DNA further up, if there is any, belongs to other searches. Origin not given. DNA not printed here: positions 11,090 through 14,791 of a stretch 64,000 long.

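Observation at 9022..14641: Stand-alone AddB-like Fe-S nuclease translationally coupled to recG, with no AddA/UvrD-type helicase partner in 64 kb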

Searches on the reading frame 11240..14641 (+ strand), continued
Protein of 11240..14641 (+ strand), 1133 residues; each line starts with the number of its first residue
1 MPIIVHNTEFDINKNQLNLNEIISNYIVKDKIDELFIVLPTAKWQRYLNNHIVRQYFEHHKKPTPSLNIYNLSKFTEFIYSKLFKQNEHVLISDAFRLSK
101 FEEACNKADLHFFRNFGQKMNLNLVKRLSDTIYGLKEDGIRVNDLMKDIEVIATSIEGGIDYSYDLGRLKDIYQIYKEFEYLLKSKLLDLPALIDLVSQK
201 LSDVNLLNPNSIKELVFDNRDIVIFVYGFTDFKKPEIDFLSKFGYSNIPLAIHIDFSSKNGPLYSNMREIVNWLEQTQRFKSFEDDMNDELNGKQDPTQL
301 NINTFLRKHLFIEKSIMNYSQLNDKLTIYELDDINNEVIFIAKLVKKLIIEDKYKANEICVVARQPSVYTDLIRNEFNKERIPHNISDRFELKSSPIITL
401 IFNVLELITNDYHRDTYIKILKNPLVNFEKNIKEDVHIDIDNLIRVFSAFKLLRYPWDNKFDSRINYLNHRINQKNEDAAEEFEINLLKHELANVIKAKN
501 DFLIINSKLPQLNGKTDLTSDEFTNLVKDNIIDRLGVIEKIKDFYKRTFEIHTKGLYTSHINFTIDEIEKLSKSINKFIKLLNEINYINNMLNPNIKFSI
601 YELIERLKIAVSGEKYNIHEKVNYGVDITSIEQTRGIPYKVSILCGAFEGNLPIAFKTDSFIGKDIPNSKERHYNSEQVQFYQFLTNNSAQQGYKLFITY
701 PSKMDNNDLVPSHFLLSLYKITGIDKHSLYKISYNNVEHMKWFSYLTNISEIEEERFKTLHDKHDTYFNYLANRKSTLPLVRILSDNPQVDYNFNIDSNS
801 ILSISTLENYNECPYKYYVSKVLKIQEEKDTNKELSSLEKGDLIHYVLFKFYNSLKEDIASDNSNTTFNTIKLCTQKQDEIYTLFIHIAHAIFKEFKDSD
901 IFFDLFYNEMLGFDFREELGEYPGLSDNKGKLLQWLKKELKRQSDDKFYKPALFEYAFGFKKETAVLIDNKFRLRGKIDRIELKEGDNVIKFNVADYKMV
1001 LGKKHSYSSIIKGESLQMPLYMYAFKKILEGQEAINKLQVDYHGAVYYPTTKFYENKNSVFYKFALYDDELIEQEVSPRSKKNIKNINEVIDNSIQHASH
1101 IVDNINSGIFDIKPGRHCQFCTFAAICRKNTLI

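Call 23: find_related_loci(query=A1, collection=genome_contigs, flank=10000)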
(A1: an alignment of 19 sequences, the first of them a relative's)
Query A1 (1133 aa) in genome_contigs; peptide patterns used: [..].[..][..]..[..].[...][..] (x = any residue, [..] = any of these).
109 stretches matched a pattern; 74 encode a relative of the query (tblastn E <= 1e-3); 74 distinct loci.
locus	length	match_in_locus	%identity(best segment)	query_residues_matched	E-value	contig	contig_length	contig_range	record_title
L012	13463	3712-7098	53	1-1132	0e+0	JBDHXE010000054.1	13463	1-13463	MAG: Chlorobiota bacterium isolate AS-MESO-3CA.185 NODE_19849_length_13463_cov_3.793590, whole genome shotgun sequence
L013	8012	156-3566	43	1-1128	0e+0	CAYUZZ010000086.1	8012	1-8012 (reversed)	MAG TPA_asm: uncultured Hyphomicrobiales bacterium isolate SRP118108_co5_124 genome assembly, contig: NODE_10853_length_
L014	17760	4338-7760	35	33-1130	8e-166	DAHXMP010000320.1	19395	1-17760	MAG TPA_asm: Bacteroidetes bacterium isolate clean1621 k141_214302, whole genome shotgun sequence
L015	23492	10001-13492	32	1-1130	4e-165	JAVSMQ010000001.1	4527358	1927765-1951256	MAG: Candidatus Kapaibacterium sp. isolate NRBC_bin_5 Kapabacteria_MAG, whole genome shotgun sequence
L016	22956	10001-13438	34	1-1130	2e-163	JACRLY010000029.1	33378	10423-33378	MAG: Ignavibacteriae bacterium isolate NC_groundwater_1893_Pr3_B-0.1um_34_8 SR2-18-B1_coassembly_25615, whole genome sho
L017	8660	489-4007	32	1-1130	2e-163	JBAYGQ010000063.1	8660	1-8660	MAG: Bacteroidota bacterium isolate SO_2016_GW1_129 scaffold15207_OW334_2016, whole genome shotgun sequence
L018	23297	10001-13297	31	38-1132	8e-163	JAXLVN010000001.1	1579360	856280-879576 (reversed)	MAG: Candidatus Kapaibacterium sp. isolate STL-BAC57 C1.230.fa-1, whole genome shotgun sequence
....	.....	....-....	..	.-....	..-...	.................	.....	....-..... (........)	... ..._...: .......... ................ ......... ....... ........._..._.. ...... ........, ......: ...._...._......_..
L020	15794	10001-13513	30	1-1128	3e-160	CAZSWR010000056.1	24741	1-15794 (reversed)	MAG TPA_asm: uncultured Hyphomicrobiales bacterium isolate SRP216815_co1_98 genome assembly, contig: NODE_2272_length_24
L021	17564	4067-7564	33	1-1128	1e-159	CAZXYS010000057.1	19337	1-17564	MAG TPA_asm: uncultured Hyphomicrobiales bacterium isolate SRP141376_co1_372 genome assembly, contig: NODE_5968_length_1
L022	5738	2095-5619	33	1-1128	1e-161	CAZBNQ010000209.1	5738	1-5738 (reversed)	MAG TPA_asm: uncultured Hyphomicrobiales bacterium isolate SRP216815_co1_235 genome assembly, contig: NODE_20295_length_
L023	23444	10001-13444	33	1-1128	2e-158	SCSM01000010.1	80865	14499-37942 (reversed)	MAG: Bacteroidetes bacterium isolate FW215_bin.12 FW215_bin.12-26033, whole genome shotgun sequence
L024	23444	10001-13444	32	1-1127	8e-155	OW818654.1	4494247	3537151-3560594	metagenome genome assembly, chromosome: 1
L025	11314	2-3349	32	57-1128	6e-158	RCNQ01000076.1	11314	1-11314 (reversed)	MAG: Bacteroidetes/Chlorobi group bacterium ChocPot_Mid ChocPot_contig_2311, whole genome shotgun sequence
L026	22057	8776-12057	31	38-1128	1e-152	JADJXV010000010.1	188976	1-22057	MAG: Ignavibacteria bacterium isolate Lyne_18-Q3-R50-59_BAT3C.229 tig00016981-10-1889860, whole genome shotgun sequence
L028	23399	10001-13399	27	9-1132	7e-149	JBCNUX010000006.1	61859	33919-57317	MAG: Chlorobiota bacterium isolate DT_Bin_21 contig6, whole genome shotgun sequence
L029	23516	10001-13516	30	1-1128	1e-147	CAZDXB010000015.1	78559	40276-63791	MAG TPA_asm: uncultured Hyphomicrobiales bacterium isolate SRP141376_co1_185 genome assembly, contig: NODE_815_length_78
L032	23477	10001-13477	31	1-1128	6e-145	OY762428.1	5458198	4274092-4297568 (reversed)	MAG: Candidatus Kapabacteria bacterium isolate a44c304e-2480-4604-92e3-6035b9b042d9 genome assembly, chromosome: 1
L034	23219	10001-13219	28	35-1132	3e-140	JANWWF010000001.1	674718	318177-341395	MAG: Candidatus Kapaibacterium sp. isolate SKYG14 NODE_1_length_674718_cov_54.380527, whole genome shotgun sequence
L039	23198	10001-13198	28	38-1132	8e-137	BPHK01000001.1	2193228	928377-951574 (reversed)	MAG: Candidatus Kapabacteria bacterium KatS3mg040 DNA, contig_882, whole genome shotgun sequence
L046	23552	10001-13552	30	1-1133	1e-158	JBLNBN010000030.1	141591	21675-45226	MAG: Chloroflexota bacterium isolate MAG150 PRJNA951521_bin11_renamed_29, whole genome shotgun sequence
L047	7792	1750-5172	31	14-1130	2e-127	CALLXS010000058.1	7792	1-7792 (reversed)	MAG TPA_asm: uncultured bacterium isolate SRR1561989_bin.97_CONCOCT_v1.1_MAG genome assembly, contig: ERZ724023.9838, wh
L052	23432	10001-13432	32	1-1133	4e-156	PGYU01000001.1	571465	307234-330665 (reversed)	MAG: Ignavibacteriae bacterium HGW-Ignavibacteriae-1 08E140C01_z5_2013_Ig3399_v2_scaffold_9, whole genome shotgun sequen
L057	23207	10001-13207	28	33-1132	3e-141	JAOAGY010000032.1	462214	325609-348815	MAG: Chlorobiota bacterium isolate SKW43 k141_1361399, whole genome shotgun sequence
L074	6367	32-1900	33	517-1133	3e-79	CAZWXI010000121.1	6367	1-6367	MAG TPA_asm: uncultured Hyphomicrobiales bacterium isolate SRP093185_co1_13 genome assembly, contig: NODE_9297_length_63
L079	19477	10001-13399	27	15-1132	7e-126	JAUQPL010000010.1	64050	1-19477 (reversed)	MAG: Bacteroidota bacterium isolate GXS.bins.67.201907 NODE_218_length_64050_cov_45.862100, whole genome shotgun sequenc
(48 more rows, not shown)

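Call 27: search_protein_families(library=pfam, proteins=[L016:15215-18106:-, L079:13381-15897:+, L034:14237-16363:-, L034:7564-9219:+, L028:2-1897:+, L057:1805-3934:-, L039:16274-18037:-, L032:1663-3351:-, L023:8245-9849:-, L016:13537-15069:-], max_evalue=0.00001)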
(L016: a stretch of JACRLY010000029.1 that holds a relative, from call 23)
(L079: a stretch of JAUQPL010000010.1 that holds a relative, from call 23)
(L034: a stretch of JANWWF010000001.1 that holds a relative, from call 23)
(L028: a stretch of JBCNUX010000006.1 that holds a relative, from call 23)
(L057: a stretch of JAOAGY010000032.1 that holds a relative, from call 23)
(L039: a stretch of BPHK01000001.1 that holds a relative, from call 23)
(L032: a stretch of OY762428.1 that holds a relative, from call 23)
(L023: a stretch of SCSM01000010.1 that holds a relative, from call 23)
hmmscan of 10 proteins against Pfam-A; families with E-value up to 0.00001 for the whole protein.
L016:15215-18106:- (963 aa): 3 families
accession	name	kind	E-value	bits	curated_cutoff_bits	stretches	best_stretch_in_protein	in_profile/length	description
PF22544.2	HYDIN_VesB_CFA65-like_Ig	-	1.8e-13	51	25.5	0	393-474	22-99/100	HYDIN/CFA65/VesB-like, Ig-like domain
PF22073.2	Cep192_D4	-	3.9e-12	46.8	35.5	0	270-353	10-94/112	Cep192 domain 4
PF15780.11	ASH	-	5.6e-12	46.1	27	0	272-355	15-92/98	Abnormal spindle-like microcephaly-assoc'd, ASPM-SPD-2-Hydin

L079:13381-15897:+ (838 aa): 4 families
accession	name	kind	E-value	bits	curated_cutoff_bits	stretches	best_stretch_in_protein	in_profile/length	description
PF13654.12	AAA_32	-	3.1e-38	131.2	21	1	344-475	2-133/133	LonB-like, AAA domain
PF20436.4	LonB_AAA-LID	-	7.4e-18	64.8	22.4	1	503-567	1-65/65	Archaeal LonB, AAA+ ATPase LID domain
PF20437.3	LonC_helical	-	1.2e-13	51.2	24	1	104-134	1-31/34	Lon-like LonC helical domain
PF05362.19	Lon_C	-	4.9e-09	36.5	21.1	1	677-763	108-184/205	Lon protease (S16) C-terminal proteolytic domain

L034:14237-16363:- (708 aa): 5 families
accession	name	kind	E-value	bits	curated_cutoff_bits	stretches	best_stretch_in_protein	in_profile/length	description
PF17941.7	PP_kinase_C_1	-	1.9e-71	239.5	25.7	1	352-516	2-165/167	Polyphosphate kinase C-terminal domain 1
PF13090.12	PP_kinase_C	-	3.1e-61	206.2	25.8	1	524-696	1-172/172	Polyphosphate kinase C-terminal domain 2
PF02503.22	PP_kinase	-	5.4e-55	186.4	31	1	145-322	2-181/183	Polyphosphate kinase middle domain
PF13089.11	PP_kinase_N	-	7.6e-37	126.3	23.8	1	30-136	1-107/107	Polyphosphate kinase N-terminal domain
PF13091.12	PLDc_2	-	3.4e-15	56.5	27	1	561-666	20-132/132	PLD-like domain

L034:7564-9219:+ (551 aa): 2 families
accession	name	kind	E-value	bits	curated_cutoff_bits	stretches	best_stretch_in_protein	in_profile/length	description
PF00932.25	LTD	-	7.7e-24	84.6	34.3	2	280-391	4-107/109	Lamin Tail Domain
PF13860.13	FlgD_ig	-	4e-06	27.2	27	0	471-534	14-77/79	FlgD Ig-like domain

L028:2-1897:+ (631 aa): 4 families
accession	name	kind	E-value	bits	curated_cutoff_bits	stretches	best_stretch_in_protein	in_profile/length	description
PF00133.28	tRNA-synt_1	-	1.9e-58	198.6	22.7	1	2-210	211-406/414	tRNA synthetases class I (I, L, M and V)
PF19302.4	DUF5915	-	2.3e-58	197.4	27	1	435-626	2-193/195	Domain of unknown function (DUF5915)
PF08264.19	Anticodon_1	-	2.6e-35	121.9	25.1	1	267-416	1-146/148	Anticodon-binding domain of tRNA ligase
PF09334.17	tRNA-synt_1g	-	1.6e-12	47.3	20.1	1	162-239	311-387/391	tRNA synthetases class I (M)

L057:1805-3934:- (709 aa): 7 families
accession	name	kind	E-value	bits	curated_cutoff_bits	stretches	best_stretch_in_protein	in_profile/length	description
PF01653.23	DNA_ligase_aden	-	1.2e-86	290.9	27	1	101-351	3-253/253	NAD-dependent DNA ligase adenylation domain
PF03120.22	DNA_ligase_OB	-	3.9e-34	116.8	32.9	1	355-431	2-78/79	NAD-dependent DNA ligase OB-fold domain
PF12826.13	HHH_2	-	1.1e-24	86.8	27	1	545-608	1-64/64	Helix-hairpin-helix motif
PF00533.33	BRCT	-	1.6e-16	60.7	21.3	1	626-701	1-77/78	BRCA1 C Terminus (BRCT) domain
PF14520.12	HHH_5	-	2.7e-14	53.8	27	1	550-595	5-51/57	Helix-hairpin-helix domain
PF12738.14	PTCB-BRCT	-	1.1e-07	32.1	22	1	642-694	8-60/63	twin BRCT domain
PF22745.1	Nlig-Ia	-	4.6e-07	30.8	27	1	39-86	5-52/92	DNA ligase-like, N-terminal NAD+-binding domain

L039:16274-18037:- (587 aa): 1 family
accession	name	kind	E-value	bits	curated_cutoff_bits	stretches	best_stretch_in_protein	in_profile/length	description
PF01520.23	Amidase_3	-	2e-48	165.1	27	1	353-570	1-173/174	N-acetylmuramoyl-L-alanine amidase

L032:1663-3351:- (562 aa): 3 families
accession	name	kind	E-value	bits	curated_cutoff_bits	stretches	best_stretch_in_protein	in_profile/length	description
PF02518.31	HATPase_c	-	2.1e-24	86.5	26.4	1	455-561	2-110/111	Histidine kinase-, DNA gyrase B-, and HSP90-like ATPase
PF00512.31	HisKA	-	2.7e-08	34.2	26.9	1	340-409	3-64/66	His Kinase A (phospho-acceptor) domain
PF02743.24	dCache_1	-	9.9e-06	25.7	45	0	63-228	10-183/240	Cache domain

L023:8245-9849:- (534 aa): 2 families
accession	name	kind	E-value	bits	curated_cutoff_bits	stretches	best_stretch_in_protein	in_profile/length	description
PF01855.24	POR_N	-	3.4e-15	56.9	27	1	15-186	2-176/231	Pyruvate flavodoxin/ferredoxin oxidoreductase, thiamine diP-bdg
PF02775.26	TPP_enzyme_C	-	2.8e-12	47.1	21.9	1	380-467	1-96/151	Thiamine pyrophosphate enzyme, C-terminal TPP binding domain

L016:13537-15069:- (510 aa): 5 families
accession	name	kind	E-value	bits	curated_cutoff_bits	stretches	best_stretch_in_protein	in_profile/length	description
PF13365.12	Trypsin_2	-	2.3e-34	119.7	27.6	1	118-258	1-144/144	Trypsin-like peptidase domain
PF13180.12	PDZ_2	-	4.7e-25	88.1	27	2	297-388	1-80/80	PDZ domain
PF00595.29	PDZ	-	8.7e-20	71.3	23.2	1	293-375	6-80/81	PDZ domain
PF00089.32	Trypsin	-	2.2e-18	67.3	20.6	1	118-285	27-220/220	Trypsin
PF17820.7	PDZ_6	-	6.7e-16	58.2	27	1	324-377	2-54/54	PDZ domain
